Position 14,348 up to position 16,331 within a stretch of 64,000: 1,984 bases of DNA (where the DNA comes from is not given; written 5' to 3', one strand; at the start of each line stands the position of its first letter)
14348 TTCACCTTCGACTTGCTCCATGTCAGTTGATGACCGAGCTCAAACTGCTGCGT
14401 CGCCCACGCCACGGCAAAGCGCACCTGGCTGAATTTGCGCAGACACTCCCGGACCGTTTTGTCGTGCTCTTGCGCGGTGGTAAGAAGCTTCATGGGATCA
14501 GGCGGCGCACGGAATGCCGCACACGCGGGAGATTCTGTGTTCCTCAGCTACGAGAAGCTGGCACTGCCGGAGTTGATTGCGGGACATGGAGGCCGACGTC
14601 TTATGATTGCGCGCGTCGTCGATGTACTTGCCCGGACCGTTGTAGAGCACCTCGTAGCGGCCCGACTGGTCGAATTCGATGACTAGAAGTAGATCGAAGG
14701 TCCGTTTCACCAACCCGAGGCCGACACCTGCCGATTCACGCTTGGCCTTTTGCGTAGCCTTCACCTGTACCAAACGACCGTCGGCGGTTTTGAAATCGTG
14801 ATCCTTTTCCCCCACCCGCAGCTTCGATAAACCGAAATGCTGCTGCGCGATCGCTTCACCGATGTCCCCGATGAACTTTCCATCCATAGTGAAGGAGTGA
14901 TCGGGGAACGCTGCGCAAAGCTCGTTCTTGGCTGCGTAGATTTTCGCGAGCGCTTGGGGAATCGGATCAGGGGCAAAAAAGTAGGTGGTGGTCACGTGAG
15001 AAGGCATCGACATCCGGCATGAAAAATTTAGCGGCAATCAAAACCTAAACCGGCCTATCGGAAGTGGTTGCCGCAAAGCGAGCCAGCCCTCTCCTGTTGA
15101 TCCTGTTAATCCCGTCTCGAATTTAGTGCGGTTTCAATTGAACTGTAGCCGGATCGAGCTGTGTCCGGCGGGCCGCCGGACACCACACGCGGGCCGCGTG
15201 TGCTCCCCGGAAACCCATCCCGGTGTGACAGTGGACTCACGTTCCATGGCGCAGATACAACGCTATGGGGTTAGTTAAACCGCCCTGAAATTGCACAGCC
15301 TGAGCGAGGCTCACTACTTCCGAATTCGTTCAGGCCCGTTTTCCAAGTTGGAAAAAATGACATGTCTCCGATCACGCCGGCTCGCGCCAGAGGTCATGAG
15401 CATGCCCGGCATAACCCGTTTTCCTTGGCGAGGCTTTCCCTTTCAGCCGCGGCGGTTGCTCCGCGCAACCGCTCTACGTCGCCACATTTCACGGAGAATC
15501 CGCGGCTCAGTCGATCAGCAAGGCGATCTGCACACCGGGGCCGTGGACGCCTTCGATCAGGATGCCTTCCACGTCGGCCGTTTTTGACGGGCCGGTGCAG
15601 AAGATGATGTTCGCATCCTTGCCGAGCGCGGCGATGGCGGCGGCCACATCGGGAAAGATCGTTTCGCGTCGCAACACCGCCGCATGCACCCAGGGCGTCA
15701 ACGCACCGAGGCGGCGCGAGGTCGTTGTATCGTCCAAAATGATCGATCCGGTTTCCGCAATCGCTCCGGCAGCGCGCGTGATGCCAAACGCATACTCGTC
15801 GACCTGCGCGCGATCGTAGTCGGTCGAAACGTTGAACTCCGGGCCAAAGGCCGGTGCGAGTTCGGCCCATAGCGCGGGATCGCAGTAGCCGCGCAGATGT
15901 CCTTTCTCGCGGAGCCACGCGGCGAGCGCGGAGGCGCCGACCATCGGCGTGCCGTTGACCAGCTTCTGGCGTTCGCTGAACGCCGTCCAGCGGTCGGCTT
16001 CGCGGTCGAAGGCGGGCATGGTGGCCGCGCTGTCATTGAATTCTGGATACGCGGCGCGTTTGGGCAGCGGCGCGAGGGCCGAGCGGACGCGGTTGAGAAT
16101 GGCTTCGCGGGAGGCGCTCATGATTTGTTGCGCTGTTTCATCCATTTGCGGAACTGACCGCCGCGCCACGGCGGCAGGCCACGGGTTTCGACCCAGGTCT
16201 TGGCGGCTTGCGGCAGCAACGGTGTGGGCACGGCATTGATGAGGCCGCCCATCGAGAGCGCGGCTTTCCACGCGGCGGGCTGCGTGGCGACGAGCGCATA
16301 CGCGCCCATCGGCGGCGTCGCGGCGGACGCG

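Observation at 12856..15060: Low-G+C islet at tRNA-Arg(CCU) carrying a coupled two-nuclease operon with no methyltransferase: candidate undescribed defence module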

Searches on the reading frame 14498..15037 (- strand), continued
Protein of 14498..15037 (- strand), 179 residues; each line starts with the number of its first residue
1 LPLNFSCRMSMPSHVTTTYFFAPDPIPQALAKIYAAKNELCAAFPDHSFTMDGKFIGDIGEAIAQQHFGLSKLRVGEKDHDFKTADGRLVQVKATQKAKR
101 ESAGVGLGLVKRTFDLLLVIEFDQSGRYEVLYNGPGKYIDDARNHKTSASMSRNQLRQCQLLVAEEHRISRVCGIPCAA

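Call 45: fold_search(model_id=the predicted structure, library=pdb)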
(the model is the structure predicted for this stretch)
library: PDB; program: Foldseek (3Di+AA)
matches with E <= 10: 265; with E <= 0.001: 10
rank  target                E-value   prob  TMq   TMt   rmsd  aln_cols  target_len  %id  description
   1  8q5m_C                2.4e-05  1.00  0.42  0.46   9.2       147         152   18  N-terminal domain of restriction endonuclease Eco15I in the absence of DNA. (released 2024-07-17)
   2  8rpx_A                6.2e-05  1.00  0.43  0.46   9.7       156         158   20  NhoI restriction endonuclease in complex with quadruply methylated DNA target (released 2024-07-17)
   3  8q5o_B                8.0e-05  1.00  0.41  0.46   8.8       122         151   20  N-terminal domain of restriction endonuclease Eco15I with tetra-methylated target DNA. (released 2024-07-17)
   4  8q5n_B                8.5e-05  1.00  0.46  0.51   8.4       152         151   18  Apo form of restriction endonuclease NhoI. (released 2024-07-17)
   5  8rpx_D                9.7e-05  1.00  0.42  0.42   9.8       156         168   20  NhoI restriction endonuclease in complex with quadruply methylated DNA target (released 2024-07-17)
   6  8q5n_A                1.4e-04  1.00  0.45  0.48   8.8       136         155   20  Apo form of restriction endonuclease NhoI. (released 2024-07-17)
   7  8rpx_B                1.4e-04  1.00  0.42  0.45   9.8       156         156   20  NhoI restriction endonuclease in complex with quadruply methylated DNA target (released 2024-07-17)
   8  8rpx_C                1.7e-04  1.00  0.43  0.46   9.7       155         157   20  NhoI restriction endonuclease in complex with quadruply methylated DNA target (released 2024-07-17)
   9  8q5m_B                2.2e-04  1.00  0.34  0.42  11.0       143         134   17  N-terminal domain of restriction endonuclease Eco15I in the absence of DNA. (released 2024-07-17)
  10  8q5m_A                2.3e-04  1.00  0.36  0.41   8.5       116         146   21  N-terminal domain of restriction endonuclease Eco15I in the absence of DNA. (released 2024-07-17)
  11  8q5o_A                4.2e-03  1.00  0.42  0.47   7.8       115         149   19  N-terminal domain of restriction endonuclease Eco15I with tetra-methylated target DNA. (released 2024-07-17)
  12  4kyw_A                2.1e-02  0.91  0.26  0.18   5.4        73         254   12  Restriction endonuclease DPNI in complex with two DNA molecules (released 2014-06-04)
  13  8q5m_D                2.6e-02  0.99  0.29  0.46   8.9        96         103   18  N-terminal domain of restriction endonuclease Eco15I in the absence of DNA. (released 2024-07-17)
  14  1f0o_A                3.9e-02  0.75  0.34  0.36  11.8       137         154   13  PVUII ENDONUCLEASE/COGNATE DNA COMPLEX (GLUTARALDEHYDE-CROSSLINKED CRYSTAL) AT PH 7.5 WITH TWO CALCIUM IONS AT EACH AC (released 2000-11-06)
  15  3ksk_A                5.0e-02  0.77  0.40  0.24   9.4       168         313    9  Crystal Structure of single chain PvuII (released 2010-04-14)
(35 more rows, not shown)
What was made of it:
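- The top 11 Foldseek hits are all Eco15I or NhoI, followed by DpnI and PvuII (call 45).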

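Call 46: find_related_loci(query=A3, collection=metagenome_contigs, flank=5000)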
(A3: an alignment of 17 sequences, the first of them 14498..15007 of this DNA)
Query A3 (169 aa) in metagenome_contigs; peptide patterns used: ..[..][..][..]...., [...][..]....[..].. (x = any residue, [..] = any of these).
319 stretches matched a pattern; 174 encode a relative of the query (tblastn E <= 1e-3); the best 80 are kept; 80 distinct loci.
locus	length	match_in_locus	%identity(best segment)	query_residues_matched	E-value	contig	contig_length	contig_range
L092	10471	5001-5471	67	2-161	1e-67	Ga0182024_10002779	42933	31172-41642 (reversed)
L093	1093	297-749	60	12-163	3e-62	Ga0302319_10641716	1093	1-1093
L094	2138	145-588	58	11-159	2e-51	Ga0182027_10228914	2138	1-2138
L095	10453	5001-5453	57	11-162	1e-50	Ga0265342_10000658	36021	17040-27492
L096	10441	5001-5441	53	12-159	8e-46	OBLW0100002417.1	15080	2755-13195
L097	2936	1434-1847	53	20-160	3e-45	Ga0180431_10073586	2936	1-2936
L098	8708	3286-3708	51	16-159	3e-42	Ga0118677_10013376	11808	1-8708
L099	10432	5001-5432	55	13-159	4e-42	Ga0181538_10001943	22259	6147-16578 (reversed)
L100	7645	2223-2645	52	15-159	1e-41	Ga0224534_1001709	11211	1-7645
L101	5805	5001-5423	52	15-159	1e-41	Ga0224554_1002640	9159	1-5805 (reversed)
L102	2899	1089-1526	49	12-160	1e-40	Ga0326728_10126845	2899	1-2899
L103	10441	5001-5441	51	12-159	4e-40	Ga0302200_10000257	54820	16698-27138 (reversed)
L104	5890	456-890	49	12-159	1e-38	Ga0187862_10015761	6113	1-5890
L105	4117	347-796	46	4-167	5e-38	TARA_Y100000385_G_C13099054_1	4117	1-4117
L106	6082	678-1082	51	13-151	7e-38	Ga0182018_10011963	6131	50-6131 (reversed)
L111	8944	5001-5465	43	13-160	1e-28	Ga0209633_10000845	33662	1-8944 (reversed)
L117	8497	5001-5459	33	8-164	3e-21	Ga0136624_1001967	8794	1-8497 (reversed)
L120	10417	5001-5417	35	16-159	7e-19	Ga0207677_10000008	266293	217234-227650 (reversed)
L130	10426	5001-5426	33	16-162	2e-18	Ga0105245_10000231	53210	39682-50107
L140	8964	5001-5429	32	14-161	5e-17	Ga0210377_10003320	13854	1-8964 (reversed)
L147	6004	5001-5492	32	16-169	4e-16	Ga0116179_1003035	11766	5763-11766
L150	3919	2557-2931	37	38-159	6e-16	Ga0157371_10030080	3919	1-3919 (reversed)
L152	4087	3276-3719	32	16-162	9e-16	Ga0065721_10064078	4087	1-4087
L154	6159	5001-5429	30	16-159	3e-15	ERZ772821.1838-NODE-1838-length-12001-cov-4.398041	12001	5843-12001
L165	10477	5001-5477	33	5-166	3e-14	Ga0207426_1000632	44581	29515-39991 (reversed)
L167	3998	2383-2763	32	34-155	6e-14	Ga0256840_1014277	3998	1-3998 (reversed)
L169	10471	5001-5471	34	16-162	9e-14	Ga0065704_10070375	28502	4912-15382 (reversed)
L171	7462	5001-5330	42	16-125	1e-13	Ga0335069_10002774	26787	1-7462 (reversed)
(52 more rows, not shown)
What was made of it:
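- Tried and rejected: It succeeded with the closer alignment A3 (call 46).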

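Call 51: search_protein_families(library=pfam, proteins=[L096:5485-6219:+, L103:5469-6992:+, L104:903-2357:+, L098:3741-7844:+, L098:208-3246:+, L147:894-4976:+, L169:299-4726:+, L096:3709-4995:+, L130:5447-6058:+, L111:3264-4988:+], max_evalue=0.001)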
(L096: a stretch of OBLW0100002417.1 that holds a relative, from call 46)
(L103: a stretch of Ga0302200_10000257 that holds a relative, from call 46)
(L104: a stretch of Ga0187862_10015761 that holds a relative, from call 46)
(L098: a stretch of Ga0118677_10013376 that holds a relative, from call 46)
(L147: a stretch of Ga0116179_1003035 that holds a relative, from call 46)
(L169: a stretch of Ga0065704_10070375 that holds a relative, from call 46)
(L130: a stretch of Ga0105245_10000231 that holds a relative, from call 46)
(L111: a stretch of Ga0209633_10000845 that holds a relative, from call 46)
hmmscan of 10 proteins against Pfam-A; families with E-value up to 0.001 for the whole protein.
L096:5485-6219:+ (244 aa): 1 family
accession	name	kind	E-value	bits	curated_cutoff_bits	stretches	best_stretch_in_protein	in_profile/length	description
PF12686.12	DUF3800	-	4.5e-07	31.1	21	1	2-205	1-147/149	Protein of unknown function (DUF3800)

L103:5469-6992:+ (507 aa): 2 families
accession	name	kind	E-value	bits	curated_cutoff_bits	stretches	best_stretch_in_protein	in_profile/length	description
PF18862.6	ApeA_NTD1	-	1.4e-23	84.2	25.5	1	54-319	2-271/271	ApeA N-terminal domain 1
PF18739.6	HEPN_Apea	-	4.1e-17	63.3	24.4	1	349-488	1-133/136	Apea-like HEPN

L104:903-2357:+ (484 aa): 5 families
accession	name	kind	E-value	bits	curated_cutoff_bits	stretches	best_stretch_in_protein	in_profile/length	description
PF02384.22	N6_Mtase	-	1.4e-77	261.5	20.4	1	138-446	2-305/311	N-6 DNA Methylase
PF12161.14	HsdM_N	-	3.1e-14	54.2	24.5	1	3-127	1-135/135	HsdM N-terminal domain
PF07669.17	Eco57I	-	1.2e-07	32.4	25.3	1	263-354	71-171/171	Eco57I restriction-modification methylase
PF01170.24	UPF0020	-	2.4e-06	27.8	22.3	1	171-278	19-133/197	RMKL-like, methyltransferase domain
PF20473.4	MmeI_Mtase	-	0.00027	20.6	27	0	184-231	23-76/259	MmeI, DNA-methyltransferase domain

L098:3741-7844:+ (1367 aa): 4 families
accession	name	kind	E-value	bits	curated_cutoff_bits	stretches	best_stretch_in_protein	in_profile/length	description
PF18135.7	Type_ISP_C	-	1.7e-75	254.7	25.9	1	992-1343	2-341/342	Type ISP C-terminal specificity domain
PF07669.17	Eco57I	-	1.2e-10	42.2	25.3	1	781-895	59-166/171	Eco57I restriction-modification methylase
PF02384.22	N6_Mtase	-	2.8e-07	30.6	20.4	0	577-615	4-42/311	N-6 DNA Methylase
PF20473.4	MmeI_Mtase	-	0.00062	19.5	27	1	669-816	23-156/259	MmeI, DNA-methyltransferase domain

L098:208-3246:+ (1012 aa): 1 family
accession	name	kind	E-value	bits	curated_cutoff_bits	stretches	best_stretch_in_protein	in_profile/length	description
PF00271.37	Helicase_C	-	8.9e-15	55.3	23.5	1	676-720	64-108/110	Helicase conserved C-terminal domain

L147:894-4976:+ (1360 aa): 3 families
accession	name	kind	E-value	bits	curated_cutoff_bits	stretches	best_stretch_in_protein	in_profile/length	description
PF07669.17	Eco57I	-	9.5e-23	81.6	25.3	2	602-820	2-90/171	Eco57I restriction-modification methylase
PF20473.4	MmeI_Mtase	-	7.1e-05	22.5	27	1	508-626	15-88/259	MmeI, DNA-methyltransferase domain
PF02384.22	N6_Mtase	-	0.00077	19.3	20.4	0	515-538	49-72/311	N-6 DNA Methylase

L169:299-4726:+ (1475 aa): 1 family
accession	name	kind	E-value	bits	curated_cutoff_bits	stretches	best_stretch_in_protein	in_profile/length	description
PF00353.25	HemolysinCabind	-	9.3e-65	214.5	23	12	1056-1091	1-36/36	RTX calcium-binding nonapeptide repeat (4 copies)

L096:3709-4995:+ (428 aa): 1 family
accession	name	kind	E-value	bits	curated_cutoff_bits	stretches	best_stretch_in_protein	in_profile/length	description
PF01420.25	Methylase_S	-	8.3e-26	91.6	22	2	220-398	1-166/168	Type I restriction modification DNA specificity domain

L130:5447-6058:+ (203 aa): 0 families

L111:3264-4988:+ (574 aa): 1 family
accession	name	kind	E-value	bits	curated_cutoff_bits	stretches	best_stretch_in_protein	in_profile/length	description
PF02554.20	CstA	-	5.5e-131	438.4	27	1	3-526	2-560/560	Carbon starvation protein CstA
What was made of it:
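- The downstream partners of DUF6998 include known autonomous systems: ApeA, a type ISP enzyme and hsdM (call 51).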

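Call 52: search_protein_families(library=pfam, proteins=[L171:2908-4893:+, L167:40-2268:+, L152:1338-3257:+, L154:3039-4955:+, L150:1213-2487:+, L120:5529-6398:+, L117:5528-6454:+, L140:5572-6708:+, L165:5616-6635:+, L120:4354-4983:+], max_evalue=0.001)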
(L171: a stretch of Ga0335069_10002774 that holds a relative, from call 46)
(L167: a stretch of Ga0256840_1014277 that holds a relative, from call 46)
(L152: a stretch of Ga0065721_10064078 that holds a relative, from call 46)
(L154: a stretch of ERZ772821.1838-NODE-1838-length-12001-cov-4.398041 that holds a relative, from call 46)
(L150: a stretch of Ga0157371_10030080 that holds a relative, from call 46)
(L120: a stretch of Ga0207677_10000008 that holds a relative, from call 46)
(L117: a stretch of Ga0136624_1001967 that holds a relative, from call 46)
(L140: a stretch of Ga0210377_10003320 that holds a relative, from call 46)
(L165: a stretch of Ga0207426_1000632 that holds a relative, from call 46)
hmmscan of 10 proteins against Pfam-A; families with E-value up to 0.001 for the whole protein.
L171:2908-4893:+ (661 aa): 1 family
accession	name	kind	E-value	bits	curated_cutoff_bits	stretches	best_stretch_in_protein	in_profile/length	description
PF17762.8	HTH_ParB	-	1.8e-06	28.4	22.6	1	130-211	2-83/102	ParB HTH domain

L167:40-2268:+ (742 aa): 2 families
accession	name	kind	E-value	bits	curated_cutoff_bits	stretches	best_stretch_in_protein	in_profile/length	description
PF13166.12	AAA_13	-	1.3e-167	560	36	1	15-718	8-713/713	AAA domain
PF13304.12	AAA_21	-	2e-05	25.2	27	0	310-582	30-301/304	AAA domain, putative AbiEii toxin, Type IV TA system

L152:1338-3257:+ (639 aa): 2 families
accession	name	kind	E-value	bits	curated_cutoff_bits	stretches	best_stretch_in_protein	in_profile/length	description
PF00069.31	Pkinase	-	4.6e-08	33.2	31.7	1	17-220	6-199/263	Protein kinase domain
PF11798.14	IMS_HHH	-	0.00064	20.3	24.4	0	537-556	10-29/32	IMS family HHH motif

L154:3039-4955:+ (638 aa): 1 family
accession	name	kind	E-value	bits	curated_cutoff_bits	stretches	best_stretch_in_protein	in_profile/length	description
PF03235.19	GmrSD_N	-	3e-28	99.7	33.2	1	3-213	1-198/199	GmrSD restriction endonuclease, N-terminal domain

L150:1213-2487:+ (424 aa): 1 family
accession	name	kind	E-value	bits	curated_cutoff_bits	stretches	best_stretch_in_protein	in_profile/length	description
PF14281.12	PDDEXK_4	-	9.3e-26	91.3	22.3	1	28-214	1-181/183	PD-(D/E)XK nuclease superfamily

L120:5529-6398:+ (289 aa): 0 families

L117:5528-6454:+ (308 aa): 2 families
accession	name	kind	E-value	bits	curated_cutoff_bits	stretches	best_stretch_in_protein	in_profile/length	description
PF02518.31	HATPase_c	-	5.3e-05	24.1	26.4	1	155-296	8-109/111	Histidine kinase-, DNA gyrase B-, and HSP90-like ATPase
PF13581.12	HATPase_c_2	-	0.00042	20.8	27.4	1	128-226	7-92/127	Histidine kinase-like ATPase domain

L140:5572-6708:+ (378 aa): 0 families

L165:5616-6635:+ (339 aa): 0 families

L120:4354-4983:+ (209 aa): 0 families

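Call 59: find_related_loci(query=A3, collection=viral_contigs, flank=5000)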
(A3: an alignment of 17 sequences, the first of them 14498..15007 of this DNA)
Query A3 (169 aa) in viral_contigs; peptide patterns used: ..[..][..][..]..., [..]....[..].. (x = any residue, [..] = any of these).
124 stretches matched a pattern; 7 encode a relative of the query (tblastn E <= 1e-3); 7 distinct loci.
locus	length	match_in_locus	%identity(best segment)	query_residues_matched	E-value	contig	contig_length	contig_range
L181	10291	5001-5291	37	18-125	4e-12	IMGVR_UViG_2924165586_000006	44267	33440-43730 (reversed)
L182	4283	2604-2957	35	16-125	1e-11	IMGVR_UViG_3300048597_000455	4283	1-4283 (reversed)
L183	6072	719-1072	35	16-125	2e-11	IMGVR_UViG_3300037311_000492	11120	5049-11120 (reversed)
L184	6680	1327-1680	35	16-125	2e-11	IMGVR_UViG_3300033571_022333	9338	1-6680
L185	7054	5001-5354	34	16-125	8e-11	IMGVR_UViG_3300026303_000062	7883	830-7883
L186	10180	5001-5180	41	18-85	3e-9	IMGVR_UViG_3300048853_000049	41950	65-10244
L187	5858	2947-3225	36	33-125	3e-9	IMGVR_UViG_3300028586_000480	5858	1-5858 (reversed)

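Call 68: search_protein_families(library=phrogs, proteins=[window:14498-15007:-], max_evalue=0.1)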
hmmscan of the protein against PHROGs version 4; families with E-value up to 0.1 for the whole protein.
window:14498-15007:- (169 aa): 2 families
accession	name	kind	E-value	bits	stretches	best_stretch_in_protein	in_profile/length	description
phrog_35225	-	unknown function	3e-21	76.8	1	16-162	9-154/155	-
phrog_2095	-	unknown function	0.043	14.8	1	45-89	19-61/155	-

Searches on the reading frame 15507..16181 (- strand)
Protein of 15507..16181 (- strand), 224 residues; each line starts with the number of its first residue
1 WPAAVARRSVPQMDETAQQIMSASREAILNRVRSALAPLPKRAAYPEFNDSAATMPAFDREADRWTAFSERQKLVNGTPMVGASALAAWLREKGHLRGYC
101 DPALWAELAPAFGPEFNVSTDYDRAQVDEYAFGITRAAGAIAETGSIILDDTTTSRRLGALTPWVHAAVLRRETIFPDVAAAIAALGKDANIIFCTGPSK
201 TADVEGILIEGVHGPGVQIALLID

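Call 82: search_protein_families(library=pfam, proteins=[window:15507-16181:-], max_evalue=0.00001)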
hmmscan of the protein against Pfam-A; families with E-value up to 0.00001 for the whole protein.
window:15507-16181:- (224 aa): 1 family
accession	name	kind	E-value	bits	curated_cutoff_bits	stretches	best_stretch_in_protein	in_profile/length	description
PF02589.21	LUD_dom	-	3.4e-18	66.5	22.6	1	124-219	79-185/189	LUD domain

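Call 98: find_homologous_proteins(query=window:15507-16181:-, max_evalue=1e-20)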
Query window:15507-16181:- (224 aa): 3593 proteins with E <= 1e-20 among 8000 candidates; the best 120 are listed.
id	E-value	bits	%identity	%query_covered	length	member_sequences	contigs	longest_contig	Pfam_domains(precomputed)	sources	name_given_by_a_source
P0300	9.4e-130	449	100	91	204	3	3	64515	PF02589.22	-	-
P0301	3.9e-105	368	80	91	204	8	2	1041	PF02589.22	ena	-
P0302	2.6e-95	336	75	91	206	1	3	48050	PF02589.22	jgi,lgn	jgi:L-lactate dehydrogenase complex protein LldG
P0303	5.4e-95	335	74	91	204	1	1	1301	PF02589.22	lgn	-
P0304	2.0e-93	330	72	95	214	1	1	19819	PF02589.22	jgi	jgi:L-lactate dehydrogenase complex protein LldG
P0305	1.8e-86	307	64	97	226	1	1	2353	PF02589.22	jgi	jgi:L-lactate dehydrogenase complex protein LldG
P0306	8.6e-83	295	61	97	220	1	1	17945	PF02589.22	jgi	jgi:L-lactate dehydrogenase complex protein LldG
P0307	2.7e-80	287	64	90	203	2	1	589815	PF02589.22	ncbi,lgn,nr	ncbi:hypothetical protein DB347_05140 [Opitutaceae bacterium EW11]|nr:hypothetical protein DB347_051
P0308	4.4e-80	286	66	91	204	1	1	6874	PF02589.22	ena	-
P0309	1.4e-79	285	62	94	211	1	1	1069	PF02589.22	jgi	jgi:L-lactate dehydrogenase complex protein LldG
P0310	3.2e-79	283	66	91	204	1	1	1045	PF02589.22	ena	-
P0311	3.9e-79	283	63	90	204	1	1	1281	PF02589.22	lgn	-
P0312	7.4e-79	282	63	94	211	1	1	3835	PF02589.22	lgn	-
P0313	9.5e-79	282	62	94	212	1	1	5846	PF02589.22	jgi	jgi:L-lactate dehydrogenase complex protein LldG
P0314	9.6e-79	282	64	94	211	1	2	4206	PF02589.22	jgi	jgi:L-lactate dehydrogenase complex protein LldG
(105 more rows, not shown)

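Call 99: find_encoding_contigs(protein=P0302, flank=8000, max_places=2)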
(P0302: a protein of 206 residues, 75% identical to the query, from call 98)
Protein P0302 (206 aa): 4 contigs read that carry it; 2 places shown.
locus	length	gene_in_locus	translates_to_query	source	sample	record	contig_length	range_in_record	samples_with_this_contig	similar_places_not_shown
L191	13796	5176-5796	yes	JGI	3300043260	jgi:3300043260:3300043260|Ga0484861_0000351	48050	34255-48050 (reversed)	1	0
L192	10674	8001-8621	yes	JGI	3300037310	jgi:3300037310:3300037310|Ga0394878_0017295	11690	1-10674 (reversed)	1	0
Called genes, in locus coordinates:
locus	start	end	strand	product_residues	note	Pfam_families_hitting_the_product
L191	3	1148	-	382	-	?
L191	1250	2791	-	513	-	PF00370:FGGY_N, PF02782:FGGY_C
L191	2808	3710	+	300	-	PF02754:CCG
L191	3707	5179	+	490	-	PF02589:LUD_dom, PF13187:Fer4_9 (faint), PF00037:Fer4 (faint), PF12798:Fer4_3 (faint), PF12838:Fer4_7 (weak), PF13183:Fer4_8, PF13237:Fer4_10 (faint), PF11870:LutB_C (weak)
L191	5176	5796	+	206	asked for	PF02589:LUD_dom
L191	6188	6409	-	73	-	-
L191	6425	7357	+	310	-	PF21926:FeeM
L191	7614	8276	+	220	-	PF00132:Hexapep, PF14602:Hexapep_2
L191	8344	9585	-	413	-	PF06722:EryCIII-like_C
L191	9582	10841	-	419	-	PF00201:UDPGT (weak), PF06722:EryCIII-like_C (weak), PF04101:Glyco_tran_28_C (weak)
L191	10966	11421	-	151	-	-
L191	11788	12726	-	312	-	PF25919:BSH_CusB (faint), PF25973:BSH_CzcB (weak)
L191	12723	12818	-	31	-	-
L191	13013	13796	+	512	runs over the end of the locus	PF00117:GATase, PF07722:Peptidase_C26, PF02540:NAD_synthase (weak), PF03054:tRNA_Me_trans (faint), PF00958:GMP_synt_C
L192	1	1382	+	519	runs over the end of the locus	PF13426:PAS_9, PF00512:HisKA (weak), PF02518:HATPase_c, PF00072:Response_reg (weak)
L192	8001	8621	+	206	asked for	PF02589:LUD_dom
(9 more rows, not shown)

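Call 100: find_encoding_contigs(protein=P0304, flank=8000, max_places=2)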
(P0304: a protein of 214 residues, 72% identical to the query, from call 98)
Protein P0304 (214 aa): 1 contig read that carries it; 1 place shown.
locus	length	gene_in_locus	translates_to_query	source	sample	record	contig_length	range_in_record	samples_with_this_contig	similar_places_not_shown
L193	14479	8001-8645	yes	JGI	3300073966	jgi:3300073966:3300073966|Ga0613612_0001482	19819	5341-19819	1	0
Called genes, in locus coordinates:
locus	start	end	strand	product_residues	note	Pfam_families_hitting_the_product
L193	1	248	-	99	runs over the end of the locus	-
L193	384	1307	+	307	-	PF21295:Bact_transglu_N_2 (faint), PF01841:Transglut_core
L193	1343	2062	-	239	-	PF00756:Esterase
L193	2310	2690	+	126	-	PF07876:Dabb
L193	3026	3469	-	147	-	PF21291:CYNS_N, PF02560:Cyanate_lyase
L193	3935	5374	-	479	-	PF00370:FGGY_N, PF02782:FGGY_C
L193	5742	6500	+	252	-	PF02754:CCG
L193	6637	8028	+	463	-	PF02589:LUD_dom, PF13187:Fer4_9 (faint), PF13183:Fer4_8, PF13237:Fer4_10 (faint), PF00037:Fer4 (faint), PF12798:Fer4_3 (faint), PF12838:Fer4_7 (weak), PF11870:LutB_C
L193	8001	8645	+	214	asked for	PF02589:LUD_dom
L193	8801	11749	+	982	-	PF07715:Plug, PF00593:TonB_dep_Rec_b-barrel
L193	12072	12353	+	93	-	-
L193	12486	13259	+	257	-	PF05598:DUF772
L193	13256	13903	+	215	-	PF13489:Methyltransf_23 (weak), PF08241:Methyltransf_11, PF08242:Methyltransf_12 (weak), PF13649:Methyltransf_25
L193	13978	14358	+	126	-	-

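Call 102: find_encoding_contigs(protein=P0307, flank=8000, max_places=1)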
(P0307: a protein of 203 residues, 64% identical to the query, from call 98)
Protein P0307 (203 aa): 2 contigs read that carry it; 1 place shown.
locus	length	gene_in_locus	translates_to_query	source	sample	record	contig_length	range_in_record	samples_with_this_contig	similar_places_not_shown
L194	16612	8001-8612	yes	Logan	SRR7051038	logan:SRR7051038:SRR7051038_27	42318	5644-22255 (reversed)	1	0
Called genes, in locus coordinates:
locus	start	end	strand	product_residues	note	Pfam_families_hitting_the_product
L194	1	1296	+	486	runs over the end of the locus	PF00171:Aldedh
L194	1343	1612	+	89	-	PF03319:EutN_CcmL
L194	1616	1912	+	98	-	PF03319:EutN_CcmL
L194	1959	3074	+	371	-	PF00596:Aldolase_II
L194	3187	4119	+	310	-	PF00056:Ldh_1_N, PF02866:Ldh_1_C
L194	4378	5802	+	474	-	PF00370:FGGY_N, PF02782:FGGY_C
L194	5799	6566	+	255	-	PF02754:CCG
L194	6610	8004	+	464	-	PF02589:LUD_dom, PF13187:Fer4_9 (faint), PF00037:Fer4 (faint), PF13183:Fer4_8, PF13237:Fer4_10 (faint), PF12798:Fer4_3 (faint), PF12838:Fer4_7 (faint), PF11870:LutB_C (weak)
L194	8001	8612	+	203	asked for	PF02589:LUD_dom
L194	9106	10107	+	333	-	PF01408:GFO_IDH_MocA, PF02894:GFO_IDH_MocA_C, PF22725:GFO_IDH_MocA_C3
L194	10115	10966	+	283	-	PF04962:KduI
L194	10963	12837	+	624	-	PF02776:TPP_enzyme_N, PF00205:TPP_enzyme_M, PF02775:TPP_enzyme_C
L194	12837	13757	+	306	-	PF01261:AP_endonuc_2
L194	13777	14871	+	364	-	PF00923:TAL_FSA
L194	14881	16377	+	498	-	PF00171:Aldedh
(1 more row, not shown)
